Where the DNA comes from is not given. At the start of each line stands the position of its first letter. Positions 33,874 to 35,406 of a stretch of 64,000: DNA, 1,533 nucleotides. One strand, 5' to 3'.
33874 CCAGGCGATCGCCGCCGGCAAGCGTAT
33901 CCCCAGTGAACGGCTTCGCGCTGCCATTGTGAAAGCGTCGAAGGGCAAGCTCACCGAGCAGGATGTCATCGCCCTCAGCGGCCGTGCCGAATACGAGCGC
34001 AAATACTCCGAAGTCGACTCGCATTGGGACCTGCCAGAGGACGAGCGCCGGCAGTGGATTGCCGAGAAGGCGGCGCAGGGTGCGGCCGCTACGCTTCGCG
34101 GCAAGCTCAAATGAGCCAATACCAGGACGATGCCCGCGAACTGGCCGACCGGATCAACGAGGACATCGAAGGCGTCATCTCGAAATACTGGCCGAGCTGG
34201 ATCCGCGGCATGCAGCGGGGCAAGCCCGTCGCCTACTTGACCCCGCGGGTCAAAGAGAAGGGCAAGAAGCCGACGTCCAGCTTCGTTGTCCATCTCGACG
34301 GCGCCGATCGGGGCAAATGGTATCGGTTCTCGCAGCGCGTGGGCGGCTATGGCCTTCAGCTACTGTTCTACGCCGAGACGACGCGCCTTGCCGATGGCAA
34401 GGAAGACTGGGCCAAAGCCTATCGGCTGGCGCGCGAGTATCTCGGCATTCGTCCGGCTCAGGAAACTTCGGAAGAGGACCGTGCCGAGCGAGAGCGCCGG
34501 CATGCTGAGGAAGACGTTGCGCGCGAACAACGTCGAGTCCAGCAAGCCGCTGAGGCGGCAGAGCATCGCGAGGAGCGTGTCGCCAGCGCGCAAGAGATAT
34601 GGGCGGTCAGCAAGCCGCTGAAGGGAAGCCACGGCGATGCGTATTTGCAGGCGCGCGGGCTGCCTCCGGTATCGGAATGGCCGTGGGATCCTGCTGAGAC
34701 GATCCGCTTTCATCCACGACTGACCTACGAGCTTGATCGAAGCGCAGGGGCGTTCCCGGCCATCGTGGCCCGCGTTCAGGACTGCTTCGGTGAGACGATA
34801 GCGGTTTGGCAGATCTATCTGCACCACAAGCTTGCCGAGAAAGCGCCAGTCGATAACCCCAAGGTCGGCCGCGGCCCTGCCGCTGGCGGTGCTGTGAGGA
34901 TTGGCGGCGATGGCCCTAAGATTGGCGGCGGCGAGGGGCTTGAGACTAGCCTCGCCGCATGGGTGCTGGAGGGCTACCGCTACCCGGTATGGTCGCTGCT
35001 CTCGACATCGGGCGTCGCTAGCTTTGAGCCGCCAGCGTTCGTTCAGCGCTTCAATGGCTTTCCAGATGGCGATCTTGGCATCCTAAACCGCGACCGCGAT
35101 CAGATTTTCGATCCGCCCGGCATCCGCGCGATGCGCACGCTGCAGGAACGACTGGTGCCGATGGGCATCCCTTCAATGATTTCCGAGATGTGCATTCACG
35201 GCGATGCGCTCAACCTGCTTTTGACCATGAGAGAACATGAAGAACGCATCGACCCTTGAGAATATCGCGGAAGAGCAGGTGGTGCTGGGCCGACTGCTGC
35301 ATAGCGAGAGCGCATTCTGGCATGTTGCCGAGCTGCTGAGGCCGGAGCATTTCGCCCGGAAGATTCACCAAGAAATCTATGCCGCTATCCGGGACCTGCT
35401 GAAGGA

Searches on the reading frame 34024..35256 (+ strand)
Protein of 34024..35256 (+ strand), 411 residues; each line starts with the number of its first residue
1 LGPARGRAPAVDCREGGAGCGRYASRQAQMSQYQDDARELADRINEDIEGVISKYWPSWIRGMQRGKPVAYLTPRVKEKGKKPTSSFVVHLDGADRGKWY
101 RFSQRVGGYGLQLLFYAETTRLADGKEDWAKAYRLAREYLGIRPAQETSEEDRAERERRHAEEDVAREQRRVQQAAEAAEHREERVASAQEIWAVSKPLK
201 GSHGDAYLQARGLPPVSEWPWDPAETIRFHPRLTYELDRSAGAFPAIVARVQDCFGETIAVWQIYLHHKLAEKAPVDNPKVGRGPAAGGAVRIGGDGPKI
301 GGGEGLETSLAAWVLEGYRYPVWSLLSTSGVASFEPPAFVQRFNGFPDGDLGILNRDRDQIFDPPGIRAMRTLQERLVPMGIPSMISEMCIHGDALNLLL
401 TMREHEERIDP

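Call 5: search_protein_families(library=pfam, proteins=[window:34024-35256:+], max_evalue=0.01)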
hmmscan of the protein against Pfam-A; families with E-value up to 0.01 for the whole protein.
window:34024-35256:+ (411 aa): 2 families
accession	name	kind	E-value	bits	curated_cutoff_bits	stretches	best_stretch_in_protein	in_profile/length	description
PF23639.1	DUF7146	-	5.7e-24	84.9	27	1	184-293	2-105/105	Domain of unknown function (DUF7146)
PF13362.12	Toprim_3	-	0.00041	21.2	27.2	1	303-395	5-85/95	Toprim domain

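Call 6: search_protein_families(library=phrogs, proteins=[window:34024-35256:+], max_evalue=0.001)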
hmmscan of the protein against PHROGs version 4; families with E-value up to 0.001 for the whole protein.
window:34024-35256:+ (411 aa): 2 families
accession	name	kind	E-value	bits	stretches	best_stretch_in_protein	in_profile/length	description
phrog_510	-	DNA, RNA and nucleotide metabolism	1.4e-25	91.1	1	139-350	100-304/667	DNA primase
phrog_2249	-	DNA, RNA and nucleotide metabolism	5.3e-07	29.7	1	92-324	33-231/802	DNA primase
